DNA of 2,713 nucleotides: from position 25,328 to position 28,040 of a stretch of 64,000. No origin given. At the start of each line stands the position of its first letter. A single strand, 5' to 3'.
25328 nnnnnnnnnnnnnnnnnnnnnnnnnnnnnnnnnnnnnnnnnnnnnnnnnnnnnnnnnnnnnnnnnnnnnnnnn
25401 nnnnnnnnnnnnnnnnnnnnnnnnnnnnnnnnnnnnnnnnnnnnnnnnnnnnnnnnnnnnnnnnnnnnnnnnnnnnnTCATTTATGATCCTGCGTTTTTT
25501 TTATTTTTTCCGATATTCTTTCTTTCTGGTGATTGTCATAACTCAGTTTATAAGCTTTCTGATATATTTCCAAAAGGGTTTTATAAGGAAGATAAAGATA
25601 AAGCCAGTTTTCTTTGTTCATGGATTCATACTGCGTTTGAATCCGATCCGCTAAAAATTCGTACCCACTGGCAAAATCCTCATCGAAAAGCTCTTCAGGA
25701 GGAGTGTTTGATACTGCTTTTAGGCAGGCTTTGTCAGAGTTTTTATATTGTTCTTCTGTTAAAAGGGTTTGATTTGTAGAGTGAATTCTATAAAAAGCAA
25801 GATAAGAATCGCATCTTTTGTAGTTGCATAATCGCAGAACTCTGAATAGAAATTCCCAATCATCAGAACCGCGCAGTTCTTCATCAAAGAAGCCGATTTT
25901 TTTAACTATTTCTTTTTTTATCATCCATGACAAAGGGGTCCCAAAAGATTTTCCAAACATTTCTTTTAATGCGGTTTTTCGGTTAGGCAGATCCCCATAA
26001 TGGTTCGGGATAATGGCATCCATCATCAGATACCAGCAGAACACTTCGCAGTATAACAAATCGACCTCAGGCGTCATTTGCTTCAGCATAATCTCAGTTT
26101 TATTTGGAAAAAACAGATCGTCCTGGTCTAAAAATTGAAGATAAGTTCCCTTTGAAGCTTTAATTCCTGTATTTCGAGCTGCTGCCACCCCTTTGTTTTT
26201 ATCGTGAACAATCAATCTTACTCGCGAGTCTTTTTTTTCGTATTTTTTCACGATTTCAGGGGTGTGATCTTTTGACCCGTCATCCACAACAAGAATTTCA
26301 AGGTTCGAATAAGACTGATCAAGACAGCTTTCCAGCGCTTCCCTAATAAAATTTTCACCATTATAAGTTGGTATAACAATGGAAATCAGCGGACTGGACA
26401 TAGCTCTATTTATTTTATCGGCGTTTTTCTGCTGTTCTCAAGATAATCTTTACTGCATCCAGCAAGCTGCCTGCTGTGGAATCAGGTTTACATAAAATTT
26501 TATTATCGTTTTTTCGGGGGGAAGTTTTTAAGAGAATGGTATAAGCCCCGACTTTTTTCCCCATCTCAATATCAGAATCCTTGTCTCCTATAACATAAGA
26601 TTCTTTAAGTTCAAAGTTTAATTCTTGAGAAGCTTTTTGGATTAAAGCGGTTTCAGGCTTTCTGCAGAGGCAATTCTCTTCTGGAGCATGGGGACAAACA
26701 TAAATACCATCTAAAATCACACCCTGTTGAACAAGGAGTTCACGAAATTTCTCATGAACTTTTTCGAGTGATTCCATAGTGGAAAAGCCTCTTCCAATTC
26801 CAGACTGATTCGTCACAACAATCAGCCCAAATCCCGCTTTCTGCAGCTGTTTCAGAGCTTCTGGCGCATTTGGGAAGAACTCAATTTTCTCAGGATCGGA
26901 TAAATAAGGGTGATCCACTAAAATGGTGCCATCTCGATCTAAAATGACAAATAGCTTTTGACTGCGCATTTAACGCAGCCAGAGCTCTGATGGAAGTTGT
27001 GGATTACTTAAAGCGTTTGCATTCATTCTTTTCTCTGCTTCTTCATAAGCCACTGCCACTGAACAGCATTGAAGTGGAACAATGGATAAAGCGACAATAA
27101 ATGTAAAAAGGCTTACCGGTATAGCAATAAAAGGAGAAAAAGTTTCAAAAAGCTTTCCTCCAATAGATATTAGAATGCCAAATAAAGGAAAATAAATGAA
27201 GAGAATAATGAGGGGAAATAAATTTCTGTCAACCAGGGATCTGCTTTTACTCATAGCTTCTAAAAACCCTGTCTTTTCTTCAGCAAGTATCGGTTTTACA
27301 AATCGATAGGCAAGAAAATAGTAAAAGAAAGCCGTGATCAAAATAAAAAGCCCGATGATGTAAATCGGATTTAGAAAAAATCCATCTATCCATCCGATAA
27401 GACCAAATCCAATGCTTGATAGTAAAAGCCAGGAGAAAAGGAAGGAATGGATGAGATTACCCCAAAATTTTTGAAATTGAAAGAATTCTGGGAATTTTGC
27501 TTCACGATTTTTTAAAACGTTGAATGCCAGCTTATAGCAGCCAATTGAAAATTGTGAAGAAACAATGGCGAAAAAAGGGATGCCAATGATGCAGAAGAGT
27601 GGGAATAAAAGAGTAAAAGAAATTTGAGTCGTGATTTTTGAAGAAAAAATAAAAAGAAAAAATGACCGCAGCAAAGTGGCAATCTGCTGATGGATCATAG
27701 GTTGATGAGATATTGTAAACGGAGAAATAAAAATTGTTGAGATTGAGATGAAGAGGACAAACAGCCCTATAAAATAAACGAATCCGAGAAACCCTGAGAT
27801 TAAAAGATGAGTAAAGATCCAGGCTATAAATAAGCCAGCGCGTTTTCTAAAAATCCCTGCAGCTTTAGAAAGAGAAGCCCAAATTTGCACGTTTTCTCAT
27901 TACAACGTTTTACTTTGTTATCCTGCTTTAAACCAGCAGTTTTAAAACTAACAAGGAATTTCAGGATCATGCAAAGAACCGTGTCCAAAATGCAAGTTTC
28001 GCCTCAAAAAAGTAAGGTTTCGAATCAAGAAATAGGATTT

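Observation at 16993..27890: Glycan-assembly island lacking canonical export/initiation genes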

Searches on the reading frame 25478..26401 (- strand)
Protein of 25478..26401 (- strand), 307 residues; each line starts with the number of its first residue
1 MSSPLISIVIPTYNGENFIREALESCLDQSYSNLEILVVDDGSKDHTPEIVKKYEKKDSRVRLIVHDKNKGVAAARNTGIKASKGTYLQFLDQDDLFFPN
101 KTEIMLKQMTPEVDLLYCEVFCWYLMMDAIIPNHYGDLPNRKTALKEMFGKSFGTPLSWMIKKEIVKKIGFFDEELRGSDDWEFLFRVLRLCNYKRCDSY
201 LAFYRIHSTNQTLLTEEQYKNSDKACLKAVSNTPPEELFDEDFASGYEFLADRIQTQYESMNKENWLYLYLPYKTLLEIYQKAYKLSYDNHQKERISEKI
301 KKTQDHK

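Call 3: search_protein_families(library=pfam, proteins=[window:25478-26401:-], max_evalue=0.01)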
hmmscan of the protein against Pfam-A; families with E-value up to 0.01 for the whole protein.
window:25478-26401:- (307 aa): 4 families
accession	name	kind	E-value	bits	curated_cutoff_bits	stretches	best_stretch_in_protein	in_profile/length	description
PF00535.33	Glycos_transf_2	-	1.4e-41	142.7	23.3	1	7-170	1-168/168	Glycosyl transferase family 2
PF10111.15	Glyco_tranf_2_2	-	1.1e-19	71.4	27.3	1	7-196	1-207/276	Glycosyltransferase like family 2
PF13641.12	Glyco_tranf_2_3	-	2.3e-10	41.3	27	1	6-188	3-194/230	Glycosyltransferase like family 2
PF13704.12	Glyco_tranf_2_4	-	0.00032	21.6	27.5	1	23-101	7-88/98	Glycosyl transferase family 2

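Call 10: search_protein_families(library=ncbifam, proteins=[window:25478-26401:-], max_evalue=0.01)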
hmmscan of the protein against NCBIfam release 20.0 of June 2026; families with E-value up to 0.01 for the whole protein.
window:25478-26401:- (307 aa): 28 families (the best 25 are shown)
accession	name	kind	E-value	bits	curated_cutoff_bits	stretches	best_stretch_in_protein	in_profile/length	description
NF047683.1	TeichurnBiosyTuaG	equivalog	3.8e-32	111.9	400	1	3-207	5-206/252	teichuronic acid biosynthesis protein TuaG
NF007482.0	PRK10073.1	equivalog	5.9e-29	101.1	423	1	2-118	4-120/334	glycosyltransferase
TIGR03937.1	PgaC_IcaA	equivalog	3.7e-24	85.4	422.3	1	3-111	44-152/407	poly-beta-1,6-N-acetyl-D-glucosamine synthase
NF050050.1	ProtGlycPglI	equivalog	3.3e-22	79.3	500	1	4-110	2-109/306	GalNAc(5)-diNAcBac-PP-undecaprenol beta-1,3-glucosyltransferase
NF041875.1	EPS_EpsD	equivalog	5.1e-22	78.7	370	1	6-191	1-192/325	exopolysaccharide biosynthesis glycosyltransferase EpsD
TIGR03965.1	mycofact_glyco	equivalog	1.3e-18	67.1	280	1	4-106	74-176/467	mycofactocin biosynthesis glycosyltransferase MftF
NF053739.1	GlytfEpsEBac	equivalog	1.4e-18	66.9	450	1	4-104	1-102/265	glycosyltransferase EpsE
NF007453.0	PRK10018.1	equivalog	1.9e-18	67.1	382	1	3-118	5-122/280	colanic acid biosynthesis glycosyltransferase WcaA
TIGR04017.1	WcaA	equivalog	1.9e-18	67.1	495.75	1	3-118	4-121/279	colanic acid biosynthesis glycosyltransferase WcaA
NF038302.1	EPS_HpsE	equivalog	3.2e-18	65.8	300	1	6-96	3-98/307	hormogonium polysaccharide biosynthesis glycosyltransferase HpsE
TIGR04283.1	glyco_like_mftF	equivalog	3.9e-15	56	182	1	6-193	1-174/221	TIGR04283 family arsenosugar biosynthesis glycosyltransferase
NF041394.1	GtaseAglG_Halo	equivalog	7.6e-15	55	440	1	6-96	3-94/304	glucosyl-dolichyl phosphate glucuronosyltransferase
NF038299.1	EPS_HpsN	equivalog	1e-14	54.3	425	1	4-99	1-96/317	hormogonium polysaccharide biosynthesis glycosyltransferase HpsN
TIGR03111.1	glyc2_xrt_Gpos1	hypoth_equivalog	2.7e-12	46.2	363.95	1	3-108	48-155/439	TIGR03111 family XrtG-associated glycosyltransferase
NF045692.1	OglycostaseCruG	equivalog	6.3e-12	45.1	600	1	6-67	43-104/386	2'-O-glycosyltransferase CruG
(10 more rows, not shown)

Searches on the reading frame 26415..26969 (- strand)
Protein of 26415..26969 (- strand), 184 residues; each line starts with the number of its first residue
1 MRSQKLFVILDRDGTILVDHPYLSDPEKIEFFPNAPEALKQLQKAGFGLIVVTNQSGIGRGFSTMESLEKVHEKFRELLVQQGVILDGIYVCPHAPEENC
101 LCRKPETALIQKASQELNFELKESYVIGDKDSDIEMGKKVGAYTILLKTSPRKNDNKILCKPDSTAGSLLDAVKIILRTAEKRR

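Call 3: search_protein_families(library=pfam, proteins=[window:26415-26969:-], max_evalue=0.01)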
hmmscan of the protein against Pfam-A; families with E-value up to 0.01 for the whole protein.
window:26415-26969:- (184 aa): 7 families
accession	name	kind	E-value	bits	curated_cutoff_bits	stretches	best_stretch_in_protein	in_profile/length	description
PF13419.12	HAD_2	-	3.6e-12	47.2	23.8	1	101-146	132-177/178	Haloacid dehalogenase-like hydrolase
PF13242.12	Hydrolase_like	-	4e-12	46.3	22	1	102-171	2-74/75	HAD-hyrolase-like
PF00702.32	Hydrolase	-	1.4e-09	39.1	26.4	1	28-141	96-191/191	haloacid dehalogenase-like hydrolase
PF08645.17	PNK3P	-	4.6e-08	33.4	22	1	26-130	24-126/161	Polynucleotide kinase 3 phosphatase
PF13344.12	Hydrolase_6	-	2.8e-06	27.7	27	1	8-58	1-42/101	Haloacid dehalogenase-like hydrolase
PF08282.18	Hydrolase_3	-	4.7e-05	23.7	20.9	0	110-141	192-223/255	haloacid dehalogenase-like hydrolase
PF12710.13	HAD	-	0.0028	18.5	27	0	32-137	86-188/189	haloacid dehalogenase-like hydrolase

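Call 10: search_protein_families(library=ncbifam, proteins=[window:26415-26969:-], max_evalue=0.01)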
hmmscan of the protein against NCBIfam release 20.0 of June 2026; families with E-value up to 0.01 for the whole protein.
window:26415-26969:- (184 aa): 30 families (the best 25 are shown)
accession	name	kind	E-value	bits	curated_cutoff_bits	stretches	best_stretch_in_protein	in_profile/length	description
NF006506.0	PRK08942.1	equivalog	1.4e-48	164.8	178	1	6-177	4-178/182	D-glycero-beta-D-manno-heptose 1,7-bisphosphate 7-phosphatase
TIGR01656.1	Histidinol-ppas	subfamily_domain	6.6e-43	146.2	84.15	1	8-145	3-143/149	histidinol-phosphate phosphatase domain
TIGR00213.1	GmhB_yaeD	subfamily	2.2e-38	131.7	149.6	1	8-153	4-156/176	D-glycero-beta-D-manno-heptose 1,7-bisphosphate 7-phosphatase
TIGR01662.1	HAD-SF-IIIA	subfamily_domain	1.1e-35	122.8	44.6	1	7-148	2-139/141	HAD-IIIA family hydrolase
NF003937.0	PRK05446.1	equivalog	2.7e-32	112.2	443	1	5-150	3-151/355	bifunctional histidinol-phosphatase/imidazoleglycerol-phosphate dehydratase HisB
TIGR01261.1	hisB_Nterm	equivalog_domain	3e-30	104.8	140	1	8-148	4-147/161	histidinol-phosphatase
NF005264.0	PRK06769.1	equivalog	6.4e-30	104.2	217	1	8-176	7-171/175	HAD-IIIA family hydrolase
NF050049.1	HBPPhtaseGmhB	domain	2.5e-29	102.3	250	1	8-156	6-152/171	D-glycero-alpha-D-manno-heptose-1,7-bisphosphate 7-phosphatase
NF009804.0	PRK13288.1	equivalog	2e-08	34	218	1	98-176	132-210/215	pyrophosphatase PpaX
TIGR01663.1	PNK-3'Pase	equivalog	2.1e-08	33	502.8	1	28-118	192-273/520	bifunctional polynucleotide phosphatase/kinase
TIGR01460.1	HAD-SF-IIA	subfamily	3.6e-08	33.5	100.15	1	104-149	197-245/246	HAD-IIA family hydrolase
NF009695.0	PRK13222.1-2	equivalog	1.3e-07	31.4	225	0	30-56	94-120/226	phosphoglycolate phosphatase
TIGR02253.1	CTE7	subfamily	3.2e-07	30.3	169.75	1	31-171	95-219/221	TIGR02253 family HAD-type hydrolase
TIGR01668.1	YqeG_hyp_ppase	hypoth_equivalog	3.6e-07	29.9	89.1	1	8-152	28-140/170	YqeG family HAD IIIA-type phosphatase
TIGR01664.1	DNA-3'-Pase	equivalog_domain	4.2e-07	30.1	107.65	1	31-130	43-136/167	DNA 3'-phosphatase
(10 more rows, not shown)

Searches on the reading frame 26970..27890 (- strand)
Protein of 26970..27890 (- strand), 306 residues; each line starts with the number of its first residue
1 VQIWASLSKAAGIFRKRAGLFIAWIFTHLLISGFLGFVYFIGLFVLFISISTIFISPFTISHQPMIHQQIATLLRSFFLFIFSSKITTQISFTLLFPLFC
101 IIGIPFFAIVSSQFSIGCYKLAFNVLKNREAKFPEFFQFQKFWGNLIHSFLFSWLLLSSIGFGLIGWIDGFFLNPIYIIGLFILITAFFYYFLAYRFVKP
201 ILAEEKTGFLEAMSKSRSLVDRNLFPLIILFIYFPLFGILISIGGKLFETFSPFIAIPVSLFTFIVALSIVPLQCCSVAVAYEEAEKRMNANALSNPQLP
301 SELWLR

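Call 3: search_protein_families(library=pfam, proteins=[window:26970-27890:-], max_evalue=0.01)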
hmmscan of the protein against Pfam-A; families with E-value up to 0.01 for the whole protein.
window:26970-27890:- (306 aa): 0 families

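Call 10: search_protein_families(library=ncbifam, proteins=[window:26970-27890:-], max_evalue=0.01)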
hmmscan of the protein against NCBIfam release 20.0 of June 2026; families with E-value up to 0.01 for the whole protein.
window:26970-27890:- (306 aa): 0 families

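Call 27: search_solved_structures(query=window:26970-27890:-, max_evalue=10)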
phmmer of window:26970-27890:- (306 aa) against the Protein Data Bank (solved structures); distinct sequences matched with E-value up to 10: 0.

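Call 48: search_protein_representatives(protein=window:26970-27890:-)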
Query: 306 residues. Proteins with E-value up to 0.001 (for the whole library): 1; up to 1e-10: 1; up to 1e-30: 1. The best 1 are listed.
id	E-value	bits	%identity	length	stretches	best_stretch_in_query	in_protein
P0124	1.3e-124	432.2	68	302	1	1-305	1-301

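Call 49: find_encoding_contigs(protein=P0124, flank=10000, max_places=3)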
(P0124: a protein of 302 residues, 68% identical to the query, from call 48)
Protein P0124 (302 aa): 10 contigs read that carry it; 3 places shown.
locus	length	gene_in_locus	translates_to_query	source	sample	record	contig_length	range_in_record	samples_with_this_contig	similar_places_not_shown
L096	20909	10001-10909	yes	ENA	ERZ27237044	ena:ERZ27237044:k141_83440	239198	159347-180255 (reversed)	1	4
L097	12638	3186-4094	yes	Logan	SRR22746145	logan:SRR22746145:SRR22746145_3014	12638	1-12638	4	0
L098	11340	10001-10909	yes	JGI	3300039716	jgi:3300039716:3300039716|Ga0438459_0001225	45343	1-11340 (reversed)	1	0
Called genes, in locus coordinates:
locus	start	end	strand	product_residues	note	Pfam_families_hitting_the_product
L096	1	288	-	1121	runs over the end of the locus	PF26549:Tricorn_N, PF26550:Tricorn_2nd (weak), PF26549:Tricorn_N, PF26550:Tricorn_2nd, PF25174:Beta-prop_THOC3 (weak), PF14684:Tricorn_C1, PF14685:PDZ_Tricorn, PF03572:Peptidase_S41, +2 more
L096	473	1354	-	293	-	-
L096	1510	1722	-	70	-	PF07927:HicA_toxin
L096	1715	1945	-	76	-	PF15919:HicB_lk_antitox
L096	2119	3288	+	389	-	PF00266:Aminotran_5, PF00155:Aminotran_1_2 (faint)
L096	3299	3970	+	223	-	PF13483:Lactamase_B_3, PF12706:Lactamase_B_2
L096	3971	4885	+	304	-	PF00892:EamA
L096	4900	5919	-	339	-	PF00288:GHMP_kinases_N, PF08544:GHMP_kinases_C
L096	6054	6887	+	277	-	PF12911:OppC_N, PF00528:BPD_transp_1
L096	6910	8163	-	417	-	PF03772:Competence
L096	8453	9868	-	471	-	PF13606:Ank_3 (faint), PF24521:Ank_KRIT1 (faint), PF28177:T4SS_AnkD (faint), PF12796:Ank_2, PF13637:Ank_4 (weak), PF13857:Ank_5 (weak), PF00023:Ank (weak), PF12796:Ank_2, +1 more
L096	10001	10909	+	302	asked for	-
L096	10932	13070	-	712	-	PF00149:Metallophos, PF13360:PQQ_2 (weak), PF01011:PQQ (faint), PF13570:Beta-prop_ACSF4, PF25293:Beta-prop_EMC1_N (faint), PF13360:PQQ_2, PF13570:Beta-prop_ACSF4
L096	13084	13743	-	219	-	-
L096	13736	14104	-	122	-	PF00072:Response_reg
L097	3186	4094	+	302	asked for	-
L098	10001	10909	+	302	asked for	-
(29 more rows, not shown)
